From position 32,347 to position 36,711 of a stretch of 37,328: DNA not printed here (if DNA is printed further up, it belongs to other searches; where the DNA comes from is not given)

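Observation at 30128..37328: Envelope operon: CarboxypepD_reg membrane protein, giant tail-fibre-like protein and Wzy-like/TPR membrane protein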

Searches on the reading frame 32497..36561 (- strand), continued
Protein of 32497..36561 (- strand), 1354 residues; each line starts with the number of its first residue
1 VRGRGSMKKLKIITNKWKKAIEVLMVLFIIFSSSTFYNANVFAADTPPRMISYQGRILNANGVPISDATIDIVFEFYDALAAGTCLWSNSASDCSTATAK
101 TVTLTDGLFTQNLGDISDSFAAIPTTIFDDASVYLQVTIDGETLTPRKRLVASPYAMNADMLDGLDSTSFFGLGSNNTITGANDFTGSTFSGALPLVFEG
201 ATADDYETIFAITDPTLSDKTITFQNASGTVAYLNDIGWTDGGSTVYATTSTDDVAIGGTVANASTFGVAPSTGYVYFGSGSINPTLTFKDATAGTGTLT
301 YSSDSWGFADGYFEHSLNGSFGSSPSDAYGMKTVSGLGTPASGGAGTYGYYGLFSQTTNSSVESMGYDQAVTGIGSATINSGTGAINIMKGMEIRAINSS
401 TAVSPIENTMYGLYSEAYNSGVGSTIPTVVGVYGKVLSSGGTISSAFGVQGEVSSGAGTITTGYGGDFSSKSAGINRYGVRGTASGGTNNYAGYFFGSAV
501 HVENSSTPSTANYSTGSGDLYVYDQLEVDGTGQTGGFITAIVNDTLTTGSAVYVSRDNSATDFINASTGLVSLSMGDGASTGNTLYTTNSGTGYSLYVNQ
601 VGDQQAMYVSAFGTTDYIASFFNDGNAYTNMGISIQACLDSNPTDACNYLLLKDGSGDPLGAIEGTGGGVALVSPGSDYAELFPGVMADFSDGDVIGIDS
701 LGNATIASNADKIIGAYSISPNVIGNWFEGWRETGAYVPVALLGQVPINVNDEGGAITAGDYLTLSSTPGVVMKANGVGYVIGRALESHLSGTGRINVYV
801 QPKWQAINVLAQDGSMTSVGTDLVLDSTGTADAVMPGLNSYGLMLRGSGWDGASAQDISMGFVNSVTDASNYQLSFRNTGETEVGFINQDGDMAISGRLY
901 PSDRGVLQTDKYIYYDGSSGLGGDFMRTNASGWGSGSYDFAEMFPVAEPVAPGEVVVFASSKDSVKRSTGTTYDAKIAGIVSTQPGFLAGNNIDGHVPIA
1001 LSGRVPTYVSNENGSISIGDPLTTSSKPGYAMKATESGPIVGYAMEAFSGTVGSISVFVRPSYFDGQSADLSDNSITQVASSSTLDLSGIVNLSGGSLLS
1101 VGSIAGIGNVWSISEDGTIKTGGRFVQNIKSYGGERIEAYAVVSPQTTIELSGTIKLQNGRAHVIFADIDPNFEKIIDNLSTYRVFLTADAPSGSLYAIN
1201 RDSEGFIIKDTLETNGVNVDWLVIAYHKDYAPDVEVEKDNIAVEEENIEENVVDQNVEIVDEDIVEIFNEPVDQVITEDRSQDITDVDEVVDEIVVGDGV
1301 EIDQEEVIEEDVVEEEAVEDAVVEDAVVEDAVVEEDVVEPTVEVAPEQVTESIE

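Call 59: search_solved_structures(query=A3, max_evalue=10, show_alignments=3)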
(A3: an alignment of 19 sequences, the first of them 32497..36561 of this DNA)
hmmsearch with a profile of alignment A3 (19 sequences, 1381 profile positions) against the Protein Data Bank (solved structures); distinct sequences matched with E-value up to 10: 2.
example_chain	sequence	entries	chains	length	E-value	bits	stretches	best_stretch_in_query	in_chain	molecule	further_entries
28nb_A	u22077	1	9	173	0.0041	18.1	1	692-741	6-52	chaperon domain D4 for tailspike protein Dpo31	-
2d0v_A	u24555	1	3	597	0.84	10.4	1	253-332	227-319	methanol dehydrogenase large subunit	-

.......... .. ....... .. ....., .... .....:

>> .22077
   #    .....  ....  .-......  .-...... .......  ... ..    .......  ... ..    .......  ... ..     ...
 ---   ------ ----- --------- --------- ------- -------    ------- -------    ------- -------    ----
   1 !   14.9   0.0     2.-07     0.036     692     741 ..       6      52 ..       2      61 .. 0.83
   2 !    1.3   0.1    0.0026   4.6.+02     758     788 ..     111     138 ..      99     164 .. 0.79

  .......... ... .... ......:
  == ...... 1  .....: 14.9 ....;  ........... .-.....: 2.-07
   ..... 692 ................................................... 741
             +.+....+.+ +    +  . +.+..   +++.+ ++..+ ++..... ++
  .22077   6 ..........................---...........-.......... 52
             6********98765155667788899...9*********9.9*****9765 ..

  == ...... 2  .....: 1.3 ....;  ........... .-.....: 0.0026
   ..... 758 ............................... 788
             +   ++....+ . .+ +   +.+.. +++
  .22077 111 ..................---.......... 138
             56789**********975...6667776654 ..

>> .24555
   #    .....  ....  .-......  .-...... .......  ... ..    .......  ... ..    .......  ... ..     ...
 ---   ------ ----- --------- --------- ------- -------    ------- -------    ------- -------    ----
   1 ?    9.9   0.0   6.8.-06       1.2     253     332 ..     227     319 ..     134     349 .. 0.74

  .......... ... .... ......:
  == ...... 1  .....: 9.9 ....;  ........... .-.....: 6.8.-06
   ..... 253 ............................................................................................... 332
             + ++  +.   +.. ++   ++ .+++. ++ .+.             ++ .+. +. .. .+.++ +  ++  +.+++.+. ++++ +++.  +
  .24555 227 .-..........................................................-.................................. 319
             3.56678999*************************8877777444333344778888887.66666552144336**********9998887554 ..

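Call 62: search_protein_families(library=ncbifam, max_evalue=0.5, proteins=[L001:3708-4622:+, L001:4606-5460:+, L001:5444-7936:+, L004:5151-6071:+, L004:6102-6944:+, L009:4669-5574:+, L009:5577-6506:+, L005:4834-5670:+, L005:5672-6535:+])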
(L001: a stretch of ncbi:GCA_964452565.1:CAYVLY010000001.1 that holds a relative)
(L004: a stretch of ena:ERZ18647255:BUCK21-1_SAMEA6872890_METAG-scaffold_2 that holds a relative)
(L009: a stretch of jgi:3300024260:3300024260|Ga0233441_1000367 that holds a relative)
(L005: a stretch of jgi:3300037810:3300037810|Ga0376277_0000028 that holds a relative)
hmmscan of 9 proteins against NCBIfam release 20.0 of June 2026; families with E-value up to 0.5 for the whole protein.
L001:3708-4622:+ (304 aa): 1 family
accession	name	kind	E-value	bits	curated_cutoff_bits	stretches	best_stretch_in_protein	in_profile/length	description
NF058579.1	CPR_pilus_PamT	equivalog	1.7e-06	27.6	240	1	3-114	3-111/241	CPR-type pilus protein PamT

L001:4606-5460:+ (284 aa): 1 family
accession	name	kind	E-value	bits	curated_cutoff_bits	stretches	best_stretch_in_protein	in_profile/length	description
NF009314.0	PRK12674.1-2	subfamily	0.1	12.3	102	1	6-34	65-93/116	Na+/H+ antiporter subunit G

L001:5444-7936:+ (830 aa): 9 families
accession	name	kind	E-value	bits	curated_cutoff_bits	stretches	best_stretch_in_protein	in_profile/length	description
NF033845.1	MSCRAMM_ClfB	exception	4.6e-07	28.2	999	1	195-291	532-629/871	MSCRAMM family adhesin clumping factor ClfB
NF053607.1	CHU_0125_OmpA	equivalog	0.0002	20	620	1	752-824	436-509/639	CHU_0125 family OmpA-like outer membrane integrity protein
TIGR04526.1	predic_Ig_block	subfamily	0.0019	17.2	150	1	207-241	79-112/693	putative immunoglobulin-blocking virulence protein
NF037973.1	metallo_SslE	exception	0.0045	14.4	3000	1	181-241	30-89/1519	lipoprotein metalloprotease SslE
NF008084.0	PRK10819.1-5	equivalog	0.0049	16.8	315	1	207-241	72-107/249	TonB system transport protein TonB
NF011521.0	PRK14960.1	equivalog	0.013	13.9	1228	1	208-242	412-446/702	DNA polymerase III subunit gamma/tau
NF058648.1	ECF_sub_HI1622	equivalog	0.077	13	100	0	585-624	37-78/180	NikL family nickel/cobalt ECF transporter subunit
NF033186.1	internalin_K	exception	0.17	10.3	1100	1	208-238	510-540/604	class 1 internalin InlK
TIGR04183.1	Por_Secre_tail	domain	0.21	11.6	23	1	582-630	13-62/72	T9SS type A sorting domain-containing protein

L004:5151-6071:+ (306 aa): 1 family
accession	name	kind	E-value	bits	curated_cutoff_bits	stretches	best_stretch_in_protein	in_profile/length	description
NF058579.1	CPR_pilus_PamT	equivalog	1.3e-08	34.5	240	1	8-120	7-113/241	CPR-type pilus protein PamT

L004:6102-6944:+ (280 aa): 0 families

L009:4669-5574:+ (301 aa): 2 families
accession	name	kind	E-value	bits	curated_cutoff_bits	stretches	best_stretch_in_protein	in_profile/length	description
NF058579.1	CPR_pilus_PamT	equivalog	8.8e-11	41.7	240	1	5-88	7-90/241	CPR-type pilus protein PamT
NF058581.1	CPR_Pam_pilin_C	domain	0.27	11.3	55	1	171-296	4-124/148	Pam pilus system pilin subunit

L009:5577-6506:+ (309 aa): 0 families

L005:4834-5670:+ (278 aa): 2 families
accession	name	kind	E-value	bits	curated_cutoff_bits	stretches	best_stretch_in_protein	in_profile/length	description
NF058579.1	CPR_pilus_PamT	equivalog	6.3e-08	32.3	240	1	2-105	28-131/241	CPR-type pilus protein PamT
NF058581.1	CPR_Pam_pilin_C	domain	1.5e-05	25.1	55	1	146-278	2-148/148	Pam pilus system pilin subunit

L005:5672-6535:+ (287 aa): 1 family
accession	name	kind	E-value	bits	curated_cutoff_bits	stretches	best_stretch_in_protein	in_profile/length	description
NF041740.1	choice_anch_T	equivalog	0.0044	16.2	70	1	18-138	25-133/259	choice-of-anchor T family protein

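Call 72: search_solved_structures(query=A4, max_evalue=10, show_alignments=2)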
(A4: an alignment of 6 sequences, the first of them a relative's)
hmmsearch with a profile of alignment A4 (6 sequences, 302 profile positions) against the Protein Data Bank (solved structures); distinct sequences matched with E-value up to 10: 3.
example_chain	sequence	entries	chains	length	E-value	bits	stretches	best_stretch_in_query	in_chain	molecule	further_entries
9n71_B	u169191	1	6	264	0.005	19.4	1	97-161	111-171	Tail tube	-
9jlf_E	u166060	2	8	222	0.12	14.8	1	92-154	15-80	Tail tube protein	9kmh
9l0f_G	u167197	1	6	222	0.14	14.6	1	92-154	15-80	Putative major tail protein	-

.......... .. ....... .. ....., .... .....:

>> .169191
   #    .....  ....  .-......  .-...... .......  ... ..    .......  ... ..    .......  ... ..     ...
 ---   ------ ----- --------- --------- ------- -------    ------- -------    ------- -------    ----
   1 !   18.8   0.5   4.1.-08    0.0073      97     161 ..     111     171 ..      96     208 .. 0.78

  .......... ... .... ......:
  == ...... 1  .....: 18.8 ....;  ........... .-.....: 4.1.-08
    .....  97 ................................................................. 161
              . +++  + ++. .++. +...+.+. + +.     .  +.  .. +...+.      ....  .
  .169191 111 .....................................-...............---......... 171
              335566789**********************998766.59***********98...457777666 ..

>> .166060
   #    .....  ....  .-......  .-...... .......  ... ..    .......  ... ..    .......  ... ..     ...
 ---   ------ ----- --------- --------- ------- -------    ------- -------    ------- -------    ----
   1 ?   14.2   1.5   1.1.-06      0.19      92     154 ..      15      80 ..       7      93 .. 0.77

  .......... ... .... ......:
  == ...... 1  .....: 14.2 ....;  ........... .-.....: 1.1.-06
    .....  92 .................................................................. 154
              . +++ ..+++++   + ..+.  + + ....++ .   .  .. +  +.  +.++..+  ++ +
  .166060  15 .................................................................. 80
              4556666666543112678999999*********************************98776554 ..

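Call 73: search_solved_structures(query=A5, max_evalue=10, show_alignments=2)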
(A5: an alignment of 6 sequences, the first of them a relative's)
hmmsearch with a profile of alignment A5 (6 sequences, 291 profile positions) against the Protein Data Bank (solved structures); distinct sequences matched with E-value up to 10: 8.
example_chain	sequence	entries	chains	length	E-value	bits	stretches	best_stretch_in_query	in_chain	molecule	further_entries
9i25_C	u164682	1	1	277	0.001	21.3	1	31-130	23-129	EfmWxLIP1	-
9i1y_A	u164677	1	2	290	0.0011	21.2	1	31-130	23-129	EfmWxLIP1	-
7n6g_3H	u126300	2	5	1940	0.28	13.3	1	22-61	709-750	FAP74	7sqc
2v5d_A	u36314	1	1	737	0.47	12.6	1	33-112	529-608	O-GLCNACASE NAGJ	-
1qle_B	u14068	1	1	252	0.76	11.9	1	238-288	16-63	CYTOCHROME C OXIDASE POLYPEPTIDE II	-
1ar1_B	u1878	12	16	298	0.93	11.6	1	238-288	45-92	CYTOCHROME C OXIDASE | Cytochrome c oxidase subunit 2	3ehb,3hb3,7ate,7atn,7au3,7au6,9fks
1fp1_D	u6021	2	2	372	1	11.4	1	110-168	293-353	ISOLIQUIRITIGENIN 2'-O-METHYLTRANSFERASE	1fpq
9avk_A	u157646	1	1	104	1.1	11.3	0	21-52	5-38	YSIRK signal domain/LPXTG anchor domain surface protein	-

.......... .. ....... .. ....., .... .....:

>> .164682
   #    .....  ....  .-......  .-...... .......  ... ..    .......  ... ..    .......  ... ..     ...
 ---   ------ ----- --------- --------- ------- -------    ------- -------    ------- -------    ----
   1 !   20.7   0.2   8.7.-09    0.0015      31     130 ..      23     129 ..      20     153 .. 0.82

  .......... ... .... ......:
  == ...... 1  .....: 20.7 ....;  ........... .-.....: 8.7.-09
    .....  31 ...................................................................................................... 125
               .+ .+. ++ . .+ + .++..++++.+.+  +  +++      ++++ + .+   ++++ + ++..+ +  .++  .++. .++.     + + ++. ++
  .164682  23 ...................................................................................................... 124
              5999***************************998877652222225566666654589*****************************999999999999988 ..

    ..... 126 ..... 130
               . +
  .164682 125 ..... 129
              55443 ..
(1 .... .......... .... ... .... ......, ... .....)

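Call 76: find_related_loci(query=A3, collection=genome_contigs, flank=10000)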
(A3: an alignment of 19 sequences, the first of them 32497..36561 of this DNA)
Query A3 (1354 aa) in genome_contigs; peptide patterns used: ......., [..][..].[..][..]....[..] (x = any residue, [..] = any of these).
214 stretches matched a pattern; 127 encode a relative of the query (tblastn E <= 1e-3); the best 80 are kept; 80 distinct loci.
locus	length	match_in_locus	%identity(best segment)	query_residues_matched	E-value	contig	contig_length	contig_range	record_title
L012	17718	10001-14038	73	5-1354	0e+0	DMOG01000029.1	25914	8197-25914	MAG TPA_asm: Candidatus Uhrbacteria bacterium isolate UBA12070 contig_65, whole genome shotgun sequence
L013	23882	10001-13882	61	5-1262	0e+0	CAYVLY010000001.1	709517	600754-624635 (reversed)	MAG TPA_asm: uncultured Gammaproteobacteria bacterium isolate SRP167671_co2_208 genome assembly, contig: NODE_3_length_7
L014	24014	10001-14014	56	9-1352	0e+0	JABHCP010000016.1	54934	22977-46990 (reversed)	MAG: Candidatus Uhrbacteria bacterium isolate SI037_bin110 k141_3032450, whole genome shotgun sequence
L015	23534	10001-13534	51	1-1230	0e+0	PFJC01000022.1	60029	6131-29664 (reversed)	MAG: Candidatus Uhrbacteria bacterium CG_4_10_14_3_um_filter_41_21 CG_4_10_14_3_um_filter_scaffold_131_c, whole genome s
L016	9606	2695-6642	44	1-1349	0e+0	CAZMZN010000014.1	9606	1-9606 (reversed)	MAG TPA_asm: uncultured Gammaproteobacteria bacterium isolate SRP162660_co2_224 genome assembly, contig: NODE_4141_lengt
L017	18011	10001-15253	52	8-1348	0e+0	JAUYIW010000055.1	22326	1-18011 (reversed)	MAG: Candidatus Uhrbacteria bacterium isolate C24_metabat.bin.112 C24_k141_659775, whole genome shotgun sequence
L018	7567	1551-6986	50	6-1283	0e+0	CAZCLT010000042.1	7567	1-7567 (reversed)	MAG TPA_asm: uncultured Gammaproteobacteria bacterium isolate binchicken_co38_1068 genome assembly, contig: NODE_20622_l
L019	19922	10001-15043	56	6-1319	0e+0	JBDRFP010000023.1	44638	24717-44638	MAG: bacterium isolate MEGAHIT-group-1.379 k141_11939929, whole genome shotgun sequence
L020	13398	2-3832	40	53-1309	0e+0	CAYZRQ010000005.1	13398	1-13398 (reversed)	MAG TPA_asm: uncultured Gammaproteobacteria bacterium isolate SRP062349_co6_358 genome assembly, contig: NODE_3384_lengt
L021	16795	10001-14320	57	1-1232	0e+0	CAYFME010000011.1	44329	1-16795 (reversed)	MAG TPA_asm: uncultured Gammaproteobacteria bacterium isolate ERP019367_co1_56 genome assembly, contig: NODE_917_length_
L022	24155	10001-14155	37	1-1341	0e+0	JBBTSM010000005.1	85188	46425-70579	MAG: Patescibacteria group bacterium isolate H41-bin182_1 H41_bin182_1_000000000005, whole genome shotgun sequence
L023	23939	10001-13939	39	4-1295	0e+0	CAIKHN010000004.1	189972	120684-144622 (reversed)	Candidatus Uhrbacteria bacterium isolate LJ-3-15m_bin-0684 genome assembly, contig: bin-0684:04/40, whole genome shotgun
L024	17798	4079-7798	40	1-1233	0e+0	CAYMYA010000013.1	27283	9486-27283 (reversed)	MAG TPA_asm: uncultured Gammaproteobacteria bacterium isolate SRP192515_co2_178 genome assembly, contig: NODE_1314_lengt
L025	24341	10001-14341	57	6-1232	0e+0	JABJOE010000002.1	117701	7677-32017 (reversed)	MAG: Candidatus Uhrbacteria bacterium isolate SI075_bin35 k141_2599667, whole genome shotgun sequence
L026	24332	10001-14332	54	4-1239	0e+0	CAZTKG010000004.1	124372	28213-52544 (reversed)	MAG TPA_asm: uncultured Gammaproteobacteria bacterium isolate SRP200020_co5_277 genome assembly, contig: NODE_170_length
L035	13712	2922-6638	42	7-1354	0e+0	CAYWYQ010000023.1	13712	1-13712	MAG TPA_asm: uncultured Gammaproteobacteria bacterium isolate SRP200020_co5_417 genome assembly, contig: NODE_6969_lengt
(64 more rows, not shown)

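Call 82: search_protein_families(library=ncbifam, alignment_id=A3, max_evalue=0.01)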
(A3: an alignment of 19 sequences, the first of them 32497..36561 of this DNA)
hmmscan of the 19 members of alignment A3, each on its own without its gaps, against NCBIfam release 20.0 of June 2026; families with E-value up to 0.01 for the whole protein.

A. member 1, window:32497-36561:- (1354 aa): 1 family
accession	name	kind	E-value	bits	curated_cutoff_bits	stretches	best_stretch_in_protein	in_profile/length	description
NF053851.1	Bdello_MAT_N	subfamily_domain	5.3e-07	29.6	60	1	43-128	9-87/162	mosaic adhesive trimer family chimeric fiber protein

B. families by the number of members that match (of 19 scanned): 1 family
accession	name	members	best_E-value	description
NF053851.1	Bdello_MAT_N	19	6.5e-09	mosaic adhesive trimer family chimeric fiber protein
